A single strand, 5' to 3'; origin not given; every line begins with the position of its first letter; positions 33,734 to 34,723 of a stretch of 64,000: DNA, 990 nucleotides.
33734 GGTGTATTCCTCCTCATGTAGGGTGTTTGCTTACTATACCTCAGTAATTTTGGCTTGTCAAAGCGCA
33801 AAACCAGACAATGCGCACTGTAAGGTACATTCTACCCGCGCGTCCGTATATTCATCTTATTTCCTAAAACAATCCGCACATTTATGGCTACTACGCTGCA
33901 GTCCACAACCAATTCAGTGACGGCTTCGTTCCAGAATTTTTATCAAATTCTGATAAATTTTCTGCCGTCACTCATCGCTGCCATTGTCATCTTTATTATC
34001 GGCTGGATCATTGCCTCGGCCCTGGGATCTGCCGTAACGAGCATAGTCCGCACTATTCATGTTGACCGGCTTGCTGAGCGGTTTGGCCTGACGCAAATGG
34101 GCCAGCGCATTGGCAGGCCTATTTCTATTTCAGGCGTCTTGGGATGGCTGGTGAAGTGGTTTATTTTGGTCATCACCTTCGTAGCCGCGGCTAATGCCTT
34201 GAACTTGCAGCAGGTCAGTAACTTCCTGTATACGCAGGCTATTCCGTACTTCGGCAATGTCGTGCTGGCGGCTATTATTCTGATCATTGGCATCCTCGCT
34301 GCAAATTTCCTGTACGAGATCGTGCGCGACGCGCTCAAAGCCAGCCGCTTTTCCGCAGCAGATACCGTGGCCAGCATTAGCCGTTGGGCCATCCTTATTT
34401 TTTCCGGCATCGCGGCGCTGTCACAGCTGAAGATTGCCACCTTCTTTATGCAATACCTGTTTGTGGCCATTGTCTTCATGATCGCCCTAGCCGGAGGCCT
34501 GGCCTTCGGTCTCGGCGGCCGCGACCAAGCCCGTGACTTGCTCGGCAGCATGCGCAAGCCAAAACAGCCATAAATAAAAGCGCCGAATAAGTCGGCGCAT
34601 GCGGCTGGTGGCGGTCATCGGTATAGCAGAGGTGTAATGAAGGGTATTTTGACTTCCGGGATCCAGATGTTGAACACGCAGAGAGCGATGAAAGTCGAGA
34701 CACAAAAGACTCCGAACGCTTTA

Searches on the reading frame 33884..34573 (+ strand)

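Call 42: search_protein_families(library=pfam, proteins=[window:33884-34573:+], max_evalue=0.00001)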
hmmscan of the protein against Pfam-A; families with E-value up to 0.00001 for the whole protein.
window:33884-34573:+ (229 aa): 1 family
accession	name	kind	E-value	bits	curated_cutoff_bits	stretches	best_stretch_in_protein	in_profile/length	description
PF05552.17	MS_channel_1st_1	-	4.9e-18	65.2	22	2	16-63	3-50/50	Mechanosensitive ion channel, conserved TM helix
